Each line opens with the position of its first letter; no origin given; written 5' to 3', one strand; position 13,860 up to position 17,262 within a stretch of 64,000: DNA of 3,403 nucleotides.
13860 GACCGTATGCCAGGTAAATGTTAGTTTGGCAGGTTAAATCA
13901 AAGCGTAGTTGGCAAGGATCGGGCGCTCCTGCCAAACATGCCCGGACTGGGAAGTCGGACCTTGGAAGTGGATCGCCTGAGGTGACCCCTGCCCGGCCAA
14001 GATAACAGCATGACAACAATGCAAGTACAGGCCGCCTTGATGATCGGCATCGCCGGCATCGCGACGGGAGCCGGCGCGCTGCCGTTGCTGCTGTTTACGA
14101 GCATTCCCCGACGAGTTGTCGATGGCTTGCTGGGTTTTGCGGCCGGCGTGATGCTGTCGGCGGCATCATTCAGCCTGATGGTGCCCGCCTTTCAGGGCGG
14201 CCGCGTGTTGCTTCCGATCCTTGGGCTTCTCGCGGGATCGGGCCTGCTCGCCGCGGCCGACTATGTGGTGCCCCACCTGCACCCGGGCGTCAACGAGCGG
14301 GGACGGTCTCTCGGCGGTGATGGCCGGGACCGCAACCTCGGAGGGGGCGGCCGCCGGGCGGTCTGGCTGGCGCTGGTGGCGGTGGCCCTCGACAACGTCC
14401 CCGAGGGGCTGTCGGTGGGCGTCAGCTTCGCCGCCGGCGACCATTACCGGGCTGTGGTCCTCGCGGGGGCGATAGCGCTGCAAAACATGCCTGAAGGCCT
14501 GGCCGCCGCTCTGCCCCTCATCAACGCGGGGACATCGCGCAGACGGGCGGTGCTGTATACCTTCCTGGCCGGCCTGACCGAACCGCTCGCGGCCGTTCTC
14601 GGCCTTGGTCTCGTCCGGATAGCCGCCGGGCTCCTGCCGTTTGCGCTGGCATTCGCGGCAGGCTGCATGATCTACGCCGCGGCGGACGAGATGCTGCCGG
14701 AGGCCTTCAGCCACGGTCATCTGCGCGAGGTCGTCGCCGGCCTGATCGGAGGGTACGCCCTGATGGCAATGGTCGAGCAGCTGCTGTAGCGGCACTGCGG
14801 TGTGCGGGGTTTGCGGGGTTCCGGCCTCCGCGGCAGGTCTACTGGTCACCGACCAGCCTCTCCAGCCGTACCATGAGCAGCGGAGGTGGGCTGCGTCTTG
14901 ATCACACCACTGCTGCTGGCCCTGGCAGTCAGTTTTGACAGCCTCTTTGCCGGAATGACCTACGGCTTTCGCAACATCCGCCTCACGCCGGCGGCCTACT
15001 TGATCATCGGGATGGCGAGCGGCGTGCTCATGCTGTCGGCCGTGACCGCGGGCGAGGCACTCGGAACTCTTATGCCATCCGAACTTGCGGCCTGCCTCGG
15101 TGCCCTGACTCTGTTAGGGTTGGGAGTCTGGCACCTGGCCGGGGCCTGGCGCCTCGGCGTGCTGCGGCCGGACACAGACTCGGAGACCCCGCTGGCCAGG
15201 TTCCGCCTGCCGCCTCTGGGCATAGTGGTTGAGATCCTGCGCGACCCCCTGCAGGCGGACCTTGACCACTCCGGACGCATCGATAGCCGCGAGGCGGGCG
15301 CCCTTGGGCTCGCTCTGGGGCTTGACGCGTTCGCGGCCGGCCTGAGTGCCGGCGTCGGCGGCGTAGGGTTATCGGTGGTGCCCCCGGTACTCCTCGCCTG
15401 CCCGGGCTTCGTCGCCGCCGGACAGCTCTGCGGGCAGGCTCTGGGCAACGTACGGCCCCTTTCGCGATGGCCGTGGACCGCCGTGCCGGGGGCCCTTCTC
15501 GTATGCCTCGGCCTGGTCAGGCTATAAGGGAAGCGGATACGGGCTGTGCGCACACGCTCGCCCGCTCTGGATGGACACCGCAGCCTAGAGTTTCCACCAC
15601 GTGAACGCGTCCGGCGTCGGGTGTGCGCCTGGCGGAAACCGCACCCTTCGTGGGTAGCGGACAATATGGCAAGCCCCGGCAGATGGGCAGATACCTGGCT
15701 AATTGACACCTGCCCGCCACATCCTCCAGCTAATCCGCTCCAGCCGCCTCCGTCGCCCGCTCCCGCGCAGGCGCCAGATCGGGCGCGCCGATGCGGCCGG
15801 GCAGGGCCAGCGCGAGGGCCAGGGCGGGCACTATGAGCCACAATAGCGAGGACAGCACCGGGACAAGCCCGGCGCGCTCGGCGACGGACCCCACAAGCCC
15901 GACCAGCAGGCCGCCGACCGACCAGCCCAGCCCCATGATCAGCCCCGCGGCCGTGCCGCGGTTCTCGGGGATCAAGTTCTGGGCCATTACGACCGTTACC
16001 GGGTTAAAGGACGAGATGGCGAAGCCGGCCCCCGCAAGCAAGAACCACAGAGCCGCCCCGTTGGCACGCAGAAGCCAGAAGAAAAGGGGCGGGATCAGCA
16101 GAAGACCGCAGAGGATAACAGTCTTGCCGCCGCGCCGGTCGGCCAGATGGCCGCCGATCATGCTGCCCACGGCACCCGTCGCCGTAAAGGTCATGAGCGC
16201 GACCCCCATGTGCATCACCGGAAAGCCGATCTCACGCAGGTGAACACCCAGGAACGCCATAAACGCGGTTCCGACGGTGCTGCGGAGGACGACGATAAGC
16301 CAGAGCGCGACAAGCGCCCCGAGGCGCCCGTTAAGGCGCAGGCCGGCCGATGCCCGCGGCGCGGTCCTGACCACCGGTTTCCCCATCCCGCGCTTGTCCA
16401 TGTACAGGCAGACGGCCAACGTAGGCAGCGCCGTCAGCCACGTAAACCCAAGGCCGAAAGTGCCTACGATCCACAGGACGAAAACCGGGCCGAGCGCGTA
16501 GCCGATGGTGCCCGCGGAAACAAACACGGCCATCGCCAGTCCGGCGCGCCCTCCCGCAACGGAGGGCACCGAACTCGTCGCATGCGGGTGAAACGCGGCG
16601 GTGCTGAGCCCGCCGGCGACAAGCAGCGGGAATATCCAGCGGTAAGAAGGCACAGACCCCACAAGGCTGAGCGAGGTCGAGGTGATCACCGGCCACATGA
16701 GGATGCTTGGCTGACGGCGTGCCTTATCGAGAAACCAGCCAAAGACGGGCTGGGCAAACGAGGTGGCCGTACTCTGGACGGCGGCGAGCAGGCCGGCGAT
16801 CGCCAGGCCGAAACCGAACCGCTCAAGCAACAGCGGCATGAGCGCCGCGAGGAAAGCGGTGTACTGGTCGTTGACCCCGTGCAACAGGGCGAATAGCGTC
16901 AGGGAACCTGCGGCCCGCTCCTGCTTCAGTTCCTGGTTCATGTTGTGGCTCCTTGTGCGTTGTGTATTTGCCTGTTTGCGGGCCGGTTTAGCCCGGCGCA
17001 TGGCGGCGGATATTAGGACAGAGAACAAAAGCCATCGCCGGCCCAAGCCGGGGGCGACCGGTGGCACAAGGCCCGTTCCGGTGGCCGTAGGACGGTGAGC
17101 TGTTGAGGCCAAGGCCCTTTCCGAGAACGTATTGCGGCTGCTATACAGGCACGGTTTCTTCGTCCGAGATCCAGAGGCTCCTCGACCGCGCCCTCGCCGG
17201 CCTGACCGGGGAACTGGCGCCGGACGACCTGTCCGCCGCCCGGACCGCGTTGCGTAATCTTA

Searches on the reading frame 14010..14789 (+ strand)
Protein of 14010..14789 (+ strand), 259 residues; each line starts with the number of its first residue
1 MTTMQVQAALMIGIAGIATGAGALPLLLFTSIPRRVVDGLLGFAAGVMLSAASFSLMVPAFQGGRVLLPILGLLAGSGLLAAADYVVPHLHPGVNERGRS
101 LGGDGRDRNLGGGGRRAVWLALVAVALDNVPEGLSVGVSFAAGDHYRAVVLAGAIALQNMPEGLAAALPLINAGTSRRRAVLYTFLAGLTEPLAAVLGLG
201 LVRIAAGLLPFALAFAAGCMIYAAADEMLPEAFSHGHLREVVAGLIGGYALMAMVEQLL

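Call 34: search_protein_families(library=pfam, proteins=[window:14010-14789:+], max_evalue=0.0001)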
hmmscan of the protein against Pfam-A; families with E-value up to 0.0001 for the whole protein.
window:14010-14789:+ (259 aa): 1 family
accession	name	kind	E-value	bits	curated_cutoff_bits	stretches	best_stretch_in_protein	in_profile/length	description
PF02535.28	Zip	-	9.7e-25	87.9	35.1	1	114-255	174-322/323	ZIP Zinc transporter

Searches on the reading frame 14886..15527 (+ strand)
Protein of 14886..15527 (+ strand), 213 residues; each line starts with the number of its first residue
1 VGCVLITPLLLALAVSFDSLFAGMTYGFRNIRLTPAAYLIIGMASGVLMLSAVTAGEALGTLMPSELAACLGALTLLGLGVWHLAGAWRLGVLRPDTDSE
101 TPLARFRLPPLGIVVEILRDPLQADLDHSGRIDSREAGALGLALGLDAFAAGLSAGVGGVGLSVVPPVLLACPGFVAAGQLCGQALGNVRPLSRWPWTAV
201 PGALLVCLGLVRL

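Call 34: search_protein_families(library=pfam, proteins=[window:14886-15527:+], max_evalue=0.0001)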
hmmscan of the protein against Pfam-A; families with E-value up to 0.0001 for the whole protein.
window:14886-15527:+ (213 aa): 1 family
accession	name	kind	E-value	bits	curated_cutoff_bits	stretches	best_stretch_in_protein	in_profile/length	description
PF02659.21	Mntp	-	5.2e-13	49.5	24.4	1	8-82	78-150/152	Putative manganese efflux pump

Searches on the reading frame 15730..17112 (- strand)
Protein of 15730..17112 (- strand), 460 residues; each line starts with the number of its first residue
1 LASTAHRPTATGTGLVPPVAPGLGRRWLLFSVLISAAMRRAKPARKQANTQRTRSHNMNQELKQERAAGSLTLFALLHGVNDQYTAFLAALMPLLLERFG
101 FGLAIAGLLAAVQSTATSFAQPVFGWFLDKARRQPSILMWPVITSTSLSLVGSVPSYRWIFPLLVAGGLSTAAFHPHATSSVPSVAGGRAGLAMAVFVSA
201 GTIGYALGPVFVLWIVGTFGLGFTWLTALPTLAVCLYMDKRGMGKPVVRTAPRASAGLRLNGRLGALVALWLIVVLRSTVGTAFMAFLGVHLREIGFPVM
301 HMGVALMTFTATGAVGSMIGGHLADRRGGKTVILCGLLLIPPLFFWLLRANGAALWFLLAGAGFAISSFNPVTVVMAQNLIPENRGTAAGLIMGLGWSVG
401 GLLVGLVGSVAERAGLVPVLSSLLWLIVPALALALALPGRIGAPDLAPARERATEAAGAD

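Call 34: search_protein_families(library=pfam, proteins=[window:15730-17112:-], max_evalue=0.0001)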
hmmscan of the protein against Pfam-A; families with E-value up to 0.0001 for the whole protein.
window:15730-17112:- (460 aa): 1 family
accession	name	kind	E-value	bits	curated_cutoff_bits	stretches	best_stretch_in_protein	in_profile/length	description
PF07690.21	MFS_1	-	7.8e-33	114.3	33.4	2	85-403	12-345/347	Major Facilitator Superfamily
